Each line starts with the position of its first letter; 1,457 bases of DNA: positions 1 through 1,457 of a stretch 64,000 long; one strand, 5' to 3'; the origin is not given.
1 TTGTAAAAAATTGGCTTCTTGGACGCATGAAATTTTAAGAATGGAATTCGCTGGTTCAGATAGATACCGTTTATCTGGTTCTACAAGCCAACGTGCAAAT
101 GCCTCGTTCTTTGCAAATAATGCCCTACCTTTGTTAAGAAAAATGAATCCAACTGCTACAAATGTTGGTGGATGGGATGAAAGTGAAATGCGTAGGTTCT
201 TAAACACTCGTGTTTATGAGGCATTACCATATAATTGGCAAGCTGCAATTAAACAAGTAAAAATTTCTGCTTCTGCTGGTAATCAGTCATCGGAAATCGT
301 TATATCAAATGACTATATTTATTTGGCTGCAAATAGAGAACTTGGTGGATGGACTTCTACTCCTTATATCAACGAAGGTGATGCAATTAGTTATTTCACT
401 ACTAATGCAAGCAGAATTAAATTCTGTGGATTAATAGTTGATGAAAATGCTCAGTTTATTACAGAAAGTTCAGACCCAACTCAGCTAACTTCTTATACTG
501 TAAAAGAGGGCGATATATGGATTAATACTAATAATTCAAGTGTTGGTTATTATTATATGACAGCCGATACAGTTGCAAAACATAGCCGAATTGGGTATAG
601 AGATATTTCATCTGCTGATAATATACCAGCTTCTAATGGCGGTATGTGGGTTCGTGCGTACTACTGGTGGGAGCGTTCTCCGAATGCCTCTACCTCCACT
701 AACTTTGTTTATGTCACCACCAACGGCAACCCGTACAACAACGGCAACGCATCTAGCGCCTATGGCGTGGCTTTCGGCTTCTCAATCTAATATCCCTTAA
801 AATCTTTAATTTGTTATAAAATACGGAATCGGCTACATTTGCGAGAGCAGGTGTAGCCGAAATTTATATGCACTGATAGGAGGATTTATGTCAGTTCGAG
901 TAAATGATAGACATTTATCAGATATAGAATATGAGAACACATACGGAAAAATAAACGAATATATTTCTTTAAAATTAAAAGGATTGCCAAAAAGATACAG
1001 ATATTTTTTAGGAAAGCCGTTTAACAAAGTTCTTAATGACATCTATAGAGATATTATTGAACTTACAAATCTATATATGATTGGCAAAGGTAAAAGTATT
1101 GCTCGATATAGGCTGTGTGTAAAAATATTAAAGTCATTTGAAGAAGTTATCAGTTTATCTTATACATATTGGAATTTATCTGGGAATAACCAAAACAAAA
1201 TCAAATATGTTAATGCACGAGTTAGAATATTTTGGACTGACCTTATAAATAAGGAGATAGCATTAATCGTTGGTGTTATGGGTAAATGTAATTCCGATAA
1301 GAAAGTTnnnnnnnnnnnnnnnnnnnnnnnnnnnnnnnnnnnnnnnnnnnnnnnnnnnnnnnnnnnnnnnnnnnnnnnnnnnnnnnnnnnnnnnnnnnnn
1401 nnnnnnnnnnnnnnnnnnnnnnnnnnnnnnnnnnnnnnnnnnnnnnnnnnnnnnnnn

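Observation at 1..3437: Complete diversity-generating retroelement: target gene VR (642-783), hairpin, accessory ORF, TR (1782-1923), reverse transcriptase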

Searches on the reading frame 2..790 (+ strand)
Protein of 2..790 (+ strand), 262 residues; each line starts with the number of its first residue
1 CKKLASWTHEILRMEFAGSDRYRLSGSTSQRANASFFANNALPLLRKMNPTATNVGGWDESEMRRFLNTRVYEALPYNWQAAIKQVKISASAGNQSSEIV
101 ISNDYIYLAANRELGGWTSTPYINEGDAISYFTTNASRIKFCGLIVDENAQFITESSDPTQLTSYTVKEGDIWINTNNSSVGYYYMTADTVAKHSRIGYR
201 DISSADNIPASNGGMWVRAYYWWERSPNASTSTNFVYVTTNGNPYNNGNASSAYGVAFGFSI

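Call 6: search_protein_families(library=pfam, proteins=[window:2-790:+], max_evalue=0.1)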
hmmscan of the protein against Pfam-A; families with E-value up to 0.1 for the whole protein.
window:2-790:+ (262 aa): 1 family
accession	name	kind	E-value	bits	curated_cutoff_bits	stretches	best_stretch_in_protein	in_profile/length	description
PF19789.6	DUF6273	-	4e-16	59.8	23.5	2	48-157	24-136/172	Domain of unknown function (DUF6273)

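Call 7: search_protein_families(library=phrogs, proteins=[window:2-790:+], max_evalue=0.01)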
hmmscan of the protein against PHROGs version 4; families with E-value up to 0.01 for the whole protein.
window:2-790:+ (262 aa): 2 families
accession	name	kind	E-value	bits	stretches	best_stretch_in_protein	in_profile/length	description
phrog_10993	-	head and packaging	7.9e-05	22.7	0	70-139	105-175/556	Hoc-like head decoration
phrog_21980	-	unknown function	0.00018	22.2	1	45-88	109-152/241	-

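Call 8: search_protein_families(library=ncbifam, proteins=[window:2-790:+], max_evalue=0.1)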
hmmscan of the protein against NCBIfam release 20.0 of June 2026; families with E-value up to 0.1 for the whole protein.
window:2-790:+ (262 aa): 0 families

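Call 31: find_homologous_proteins(query=window:2-790:+)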
Query window:2-790:+ (262 aa): 90 proteins with E <= 0.001 among 433 candidates.
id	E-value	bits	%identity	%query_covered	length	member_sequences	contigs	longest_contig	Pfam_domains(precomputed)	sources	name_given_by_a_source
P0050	7.2e-114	398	67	100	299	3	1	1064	PF19789.7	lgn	-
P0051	1.3e-86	308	56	99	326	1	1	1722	PF19789.7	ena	-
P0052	8.7e-77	276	52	100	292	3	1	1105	PF19789.7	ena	-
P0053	6.7e-69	250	50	98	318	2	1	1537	PF19789.7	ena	-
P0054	4.2e-67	244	57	80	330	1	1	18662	PF19789.7,PF00959.25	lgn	-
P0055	8.8e-67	243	58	75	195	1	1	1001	PF19789.7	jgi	jgi:hypothetical protein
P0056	1.5e-63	233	58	76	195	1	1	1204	PF19789.7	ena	-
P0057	4.2e-63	231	48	95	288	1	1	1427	PF19789.7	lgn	-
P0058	1.4e-61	226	58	76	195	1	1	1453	PF19789.7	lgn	-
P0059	1.0e-59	220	56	76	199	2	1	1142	PF19789.7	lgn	-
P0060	4.5e-35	139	62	42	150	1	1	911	PF19789.7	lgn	-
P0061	4.6e-26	110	46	50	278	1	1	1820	PF19789.7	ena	-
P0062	4.8e-25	107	43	53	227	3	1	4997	PF19789.7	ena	-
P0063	1.6e-24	105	42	53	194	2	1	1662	PF19789.7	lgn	-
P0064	5.4e-22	97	30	89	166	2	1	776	PF19789.7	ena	-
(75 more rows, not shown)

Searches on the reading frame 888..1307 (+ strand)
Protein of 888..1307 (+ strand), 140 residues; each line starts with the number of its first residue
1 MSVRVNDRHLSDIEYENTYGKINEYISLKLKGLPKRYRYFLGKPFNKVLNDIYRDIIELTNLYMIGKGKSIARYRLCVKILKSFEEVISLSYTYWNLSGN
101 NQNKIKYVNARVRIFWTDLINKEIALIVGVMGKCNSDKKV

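Call 69: search_protein_families(library=pfam, proteins=[window:888-1307:+], max_evalue=10)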
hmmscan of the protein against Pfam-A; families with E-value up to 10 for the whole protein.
window:888-1307:+ (140 aa): 0 families
